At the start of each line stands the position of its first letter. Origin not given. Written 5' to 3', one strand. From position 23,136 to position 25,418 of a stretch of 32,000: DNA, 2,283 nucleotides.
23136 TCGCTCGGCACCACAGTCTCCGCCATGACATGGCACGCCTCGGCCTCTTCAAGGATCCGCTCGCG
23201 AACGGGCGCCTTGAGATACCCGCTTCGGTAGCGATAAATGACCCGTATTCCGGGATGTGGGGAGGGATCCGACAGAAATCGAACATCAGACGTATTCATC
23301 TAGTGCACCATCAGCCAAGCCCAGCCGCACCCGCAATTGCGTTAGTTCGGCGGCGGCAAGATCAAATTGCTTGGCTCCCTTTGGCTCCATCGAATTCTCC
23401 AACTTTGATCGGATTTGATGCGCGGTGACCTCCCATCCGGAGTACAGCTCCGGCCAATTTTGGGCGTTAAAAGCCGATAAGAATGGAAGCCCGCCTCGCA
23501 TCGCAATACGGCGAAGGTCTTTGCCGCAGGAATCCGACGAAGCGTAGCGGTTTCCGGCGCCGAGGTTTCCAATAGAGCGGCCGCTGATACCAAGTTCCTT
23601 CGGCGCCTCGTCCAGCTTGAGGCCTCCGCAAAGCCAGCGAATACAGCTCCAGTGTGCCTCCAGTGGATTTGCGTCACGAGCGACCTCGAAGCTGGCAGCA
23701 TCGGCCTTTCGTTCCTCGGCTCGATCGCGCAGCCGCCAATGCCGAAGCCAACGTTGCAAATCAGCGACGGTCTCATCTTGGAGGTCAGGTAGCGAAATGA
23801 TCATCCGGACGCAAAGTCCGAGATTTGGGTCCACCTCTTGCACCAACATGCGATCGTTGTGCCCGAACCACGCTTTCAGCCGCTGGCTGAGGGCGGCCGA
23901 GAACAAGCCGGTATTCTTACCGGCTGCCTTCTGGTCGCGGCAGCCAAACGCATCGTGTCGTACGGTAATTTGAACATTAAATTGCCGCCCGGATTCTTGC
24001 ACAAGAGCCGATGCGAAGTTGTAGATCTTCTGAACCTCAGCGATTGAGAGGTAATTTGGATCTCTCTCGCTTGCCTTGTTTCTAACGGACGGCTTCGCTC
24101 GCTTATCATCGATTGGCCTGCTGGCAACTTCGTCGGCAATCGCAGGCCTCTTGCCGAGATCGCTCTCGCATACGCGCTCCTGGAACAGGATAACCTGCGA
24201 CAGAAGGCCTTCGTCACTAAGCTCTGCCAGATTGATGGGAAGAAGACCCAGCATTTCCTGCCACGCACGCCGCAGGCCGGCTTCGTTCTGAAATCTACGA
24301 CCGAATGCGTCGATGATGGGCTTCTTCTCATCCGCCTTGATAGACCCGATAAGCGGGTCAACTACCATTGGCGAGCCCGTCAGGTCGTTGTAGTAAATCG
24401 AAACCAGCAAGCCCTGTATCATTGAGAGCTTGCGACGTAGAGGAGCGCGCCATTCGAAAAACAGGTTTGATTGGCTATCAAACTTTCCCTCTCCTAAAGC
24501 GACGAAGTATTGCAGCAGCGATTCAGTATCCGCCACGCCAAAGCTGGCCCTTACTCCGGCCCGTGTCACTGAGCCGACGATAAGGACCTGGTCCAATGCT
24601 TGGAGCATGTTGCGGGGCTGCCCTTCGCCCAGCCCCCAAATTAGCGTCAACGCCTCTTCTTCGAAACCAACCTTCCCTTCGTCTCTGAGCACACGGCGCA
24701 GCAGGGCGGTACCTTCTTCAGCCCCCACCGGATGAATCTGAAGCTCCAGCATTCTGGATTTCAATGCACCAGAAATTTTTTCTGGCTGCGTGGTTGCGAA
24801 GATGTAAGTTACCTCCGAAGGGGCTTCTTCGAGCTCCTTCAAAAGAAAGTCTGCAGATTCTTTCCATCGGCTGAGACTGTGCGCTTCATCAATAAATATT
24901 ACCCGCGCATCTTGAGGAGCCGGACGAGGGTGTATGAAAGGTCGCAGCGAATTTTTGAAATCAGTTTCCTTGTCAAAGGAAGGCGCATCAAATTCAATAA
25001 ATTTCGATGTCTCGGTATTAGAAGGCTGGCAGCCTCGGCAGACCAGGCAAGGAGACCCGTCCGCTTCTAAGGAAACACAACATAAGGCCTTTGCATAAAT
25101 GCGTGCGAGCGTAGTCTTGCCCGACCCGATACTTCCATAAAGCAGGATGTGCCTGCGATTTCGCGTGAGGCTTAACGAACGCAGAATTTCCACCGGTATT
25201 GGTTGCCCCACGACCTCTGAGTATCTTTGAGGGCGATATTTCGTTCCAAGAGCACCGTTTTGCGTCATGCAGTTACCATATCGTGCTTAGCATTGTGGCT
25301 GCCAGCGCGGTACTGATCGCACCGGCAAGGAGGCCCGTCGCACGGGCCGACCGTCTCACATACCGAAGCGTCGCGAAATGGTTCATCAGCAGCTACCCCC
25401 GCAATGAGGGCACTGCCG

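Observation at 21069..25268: Accessory operon resembling a complete clamp loader (DnaX-like, delta-like, delta-prime-like) in a defence-island setting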

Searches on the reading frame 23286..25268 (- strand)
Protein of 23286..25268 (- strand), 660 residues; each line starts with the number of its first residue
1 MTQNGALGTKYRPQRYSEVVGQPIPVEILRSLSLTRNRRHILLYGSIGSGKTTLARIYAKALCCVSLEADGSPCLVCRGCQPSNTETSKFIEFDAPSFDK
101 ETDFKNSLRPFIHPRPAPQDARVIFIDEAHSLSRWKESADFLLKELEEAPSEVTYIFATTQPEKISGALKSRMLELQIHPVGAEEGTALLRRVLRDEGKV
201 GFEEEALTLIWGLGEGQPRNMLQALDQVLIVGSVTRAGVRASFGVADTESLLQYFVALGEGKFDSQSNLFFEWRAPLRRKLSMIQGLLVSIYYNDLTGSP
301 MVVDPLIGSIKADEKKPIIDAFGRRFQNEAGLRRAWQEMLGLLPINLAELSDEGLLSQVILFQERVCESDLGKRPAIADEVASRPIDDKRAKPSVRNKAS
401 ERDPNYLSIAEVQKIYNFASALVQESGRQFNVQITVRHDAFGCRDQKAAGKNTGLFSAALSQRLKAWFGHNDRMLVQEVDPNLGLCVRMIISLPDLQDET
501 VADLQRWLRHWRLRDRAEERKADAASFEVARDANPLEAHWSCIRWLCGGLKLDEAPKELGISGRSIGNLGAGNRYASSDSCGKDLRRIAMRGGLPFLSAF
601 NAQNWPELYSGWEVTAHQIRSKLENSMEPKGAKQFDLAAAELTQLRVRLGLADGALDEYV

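Call 3: search_protein_families(library=pfam, proteins=[window:23286-25268:-], max_evalue=1)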
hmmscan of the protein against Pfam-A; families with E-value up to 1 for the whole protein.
window:23286-25268:- (660 aa): 22 families
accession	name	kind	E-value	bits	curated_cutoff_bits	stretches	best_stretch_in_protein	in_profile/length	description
PF13177.12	DNA_pol3_delta2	-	7.7e-14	52.4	27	1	33-180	14-159/161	DNA polymerase III, delta subunit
PF00004.35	AAA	-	1.3e-12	48.8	21.2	1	41-174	1-124/131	ATPase family associated with various cellular activities (AAA)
PF13173.12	AAA_14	-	8.9e-08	32.6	27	1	38-185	2-127/129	AAA domain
PF13401.12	AAA_22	-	8.7e-07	29.8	27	1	37-147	4-108/130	AAA domain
PF05496.18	RuvB_N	-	2.1e-06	28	27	1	12-73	2-67/159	Holliday junction DNA helicase RuvB P-loop domain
PF13191.12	AAA_16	-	0.0002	22.3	32.6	1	37-133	22-145/167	AAA ATPase domain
PF02367.23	TsaE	-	0.0019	18.6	26.6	1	35-64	18-47/128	Threonylcarbamoyl adenosine biosynthesis protein TsaE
PF13479.12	AAA_24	-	0.0033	17.7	27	1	40-133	4-77/195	AAA domain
PF07728.20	AAA_5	-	0.0058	17.1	22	1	40-67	1-28/139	AAA domain (dynein-related subfamily)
PF13671.12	AAA_33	-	0.019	15.7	27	1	41-70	2-31/143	AAA domain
PF01637.24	ATPase_2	-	0.023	14.9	33.2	1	35-59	17-41/225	ATPase domain predominantly from Archaea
PF20720.3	nSTAND3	-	0.033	14.3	27.2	1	34-62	13-41/155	Novel STAND NTPase 3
PF00270.35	DEAD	-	0.049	13.8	26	0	119-163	116-162/167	DEAD/DEAH box helicase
PF13245.12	AAA_19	-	0.062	13.9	25.1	1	36-137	9-107/134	AAA domain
PF10412.15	TrwB_AAD_bind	-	0.081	12.2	20.5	1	32-55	9-32/387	Type IV secretion-system coupling protein DNA-binding domain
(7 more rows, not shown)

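Call 4: search_protein_families(library=padloc, proteins=[window:23286-25268:-], max_evalue=1)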
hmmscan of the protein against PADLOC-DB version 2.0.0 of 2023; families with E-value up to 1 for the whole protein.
window:23286-25268:- (660 aa): 6 families
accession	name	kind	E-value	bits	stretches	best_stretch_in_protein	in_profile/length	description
PDLC04140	mad8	-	5.7e-06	24.1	1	36-63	25-52/314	mads_8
PDLC04232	IetA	-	2.7e-05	21.7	1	16-63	95-141/330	-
PDLC04787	PDC-S01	-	0.00036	17.5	1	86-181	59-152/412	-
PDLC02911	VakA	-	0.011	14.3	1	39-64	3-28/163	-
PDLC02196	IetA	-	0.024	12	1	38-62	122-146/374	-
PDLC02195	IetA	-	0.052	10.8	1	38-62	137-161/395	-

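Call 5: search_protein_families(library=ncbifam, proteins=[window:23286-25268:-], max_evalue=1)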
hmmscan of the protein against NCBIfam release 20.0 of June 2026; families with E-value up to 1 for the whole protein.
window:23286-25268:- (660 aa): 80 families (the best 25 are shown)
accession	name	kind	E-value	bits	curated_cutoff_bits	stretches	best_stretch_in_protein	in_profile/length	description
TIGR02397.1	dnaX_nterm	equivalog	4.7e-47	160.9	250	1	7-267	4-263/355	DNA polymerase III subunit gamma/tau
NF004046.1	PRK05563.1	equivalog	8e-38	130.7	400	1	6-263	4-260/567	DNA polymerase III subunit gamma/tau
NF011522.0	PRK14961.1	equivalog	1.5e-36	126.1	562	1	7-250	6-248/363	DNA polymerase III subunits gamma and tau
NF011514.0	PRK14953.1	equivalog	6e-36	124.4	536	1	8-265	7-263/488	DNA polymerase III subunits gamma and tau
NF004962.0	PRK06305.1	equivalog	2.2e-35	122.7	559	1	5-263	5-263/465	DNA polymerase III subunits gamma and tau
NF006280.0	PRK08451.1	equivalog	3e-35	122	572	1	6-258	3-254/535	DNA polymerase III subunit gamma/tau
NF005942.0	PRK07994.1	equivalog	2.4e-34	119.4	613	1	7-261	6-259/655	DNA polymerase III subunit gamma/tau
NF006585.0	PRK09111.1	equivalog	9.5e-34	117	604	1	7-264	30-291/616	DNA polymerase III subunit gamma/tau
NF011526.0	PRK14965.1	equivalog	4.6e-33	114.9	670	1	7-257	6-255/578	DNA polymerase III subunits gamma and tau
NF011524.0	PRK14963.1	equivalog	2.6e-32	112.7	601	1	6-263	3-257/647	DNA polymerase III subunits gamma and tau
NF011512.0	PRK14950.1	equivalog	3.4e-32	112.3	593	1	7-250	6-249/585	DNA polymerase III subunits gamma and tau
NF011513.0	PRK14952.1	equivalog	4.7e-32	111.7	737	1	6-257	2-255/596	DNA polymerase III subunits gamma/tau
NF011523.0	PRK14962.1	equivalog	8.3e-32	110.6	576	1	6-262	3-258/474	DNA polymerase III subunits gamma and tau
NF011520.0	PRK14959.1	equivalog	2.2e-31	109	798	1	4-259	3-257/624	DNA polymerase III subunits gamma and tau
NF006429.0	PRK08691.1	equivalog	3.5e-31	108.6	969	1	7-256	6-254/709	DNA polymerase III subunits gamma and tau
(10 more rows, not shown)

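Call 7: search_solved_structures(query=window:23286-25268:-, max_evalue=0.001)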
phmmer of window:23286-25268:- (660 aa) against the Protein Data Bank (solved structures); distinct sequences matched with E-value up to 0.001: 25.
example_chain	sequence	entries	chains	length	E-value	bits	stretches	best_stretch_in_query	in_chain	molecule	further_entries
1xxi_B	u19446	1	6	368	8.5e-31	110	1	7-264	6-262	DNA polymerase III subunit gamma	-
9oyl_B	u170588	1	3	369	8.6e-31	110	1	7-264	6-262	DNA polymerase III subunit tau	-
3glh_B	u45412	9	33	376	8.9e-31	110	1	6-264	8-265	DNA polymerase III subunit tau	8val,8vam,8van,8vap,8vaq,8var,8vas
1jr3_A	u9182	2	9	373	8.9e-31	110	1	7-264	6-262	DNA polymerase III subunit gamma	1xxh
3glf_B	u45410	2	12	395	1e-30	109.7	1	6-264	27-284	DNA polymerase III subunit tau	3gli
8giy_B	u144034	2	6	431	1.4e-30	109.4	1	7-264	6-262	DNA polymerase III subunit tau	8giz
8gj0_B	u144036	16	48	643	3.4e-30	108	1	7-264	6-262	DNA polymerase III subunit tau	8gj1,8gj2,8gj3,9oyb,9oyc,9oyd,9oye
3glg_B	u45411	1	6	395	5.1e-30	107.4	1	6-264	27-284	DNA polymerase III subunit tau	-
1njf_A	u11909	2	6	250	3.5e-29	104.7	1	6-239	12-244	DNA polymerase III subunit gamma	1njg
1iqp_A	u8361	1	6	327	1.1e-10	43.5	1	10-227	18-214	RFCS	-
2chg_A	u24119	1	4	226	1.6e-07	33.1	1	9-237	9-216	REPLICATION FACTOR C SMALL SUBUNIT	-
1a5t_A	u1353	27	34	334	2.5e-07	32.5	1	31-180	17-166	DELTA PRIME | DNA polymerase III, delta' subunit | DNA polymerase III, delta prime subunit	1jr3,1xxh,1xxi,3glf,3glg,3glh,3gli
8val_E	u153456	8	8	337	2.5e-07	32.5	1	31-180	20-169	DNA polymerase III subunit delta'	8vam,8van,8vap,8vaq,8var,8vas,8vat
2chq_A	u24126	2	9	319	3.1e-07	32.2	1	10-239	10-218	REPLICATION FACTOR C SMALL SUBUNIT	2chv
8tw8_4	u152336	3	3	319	1.1e-06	30.4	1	10-228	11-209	Replication factor C subunit 4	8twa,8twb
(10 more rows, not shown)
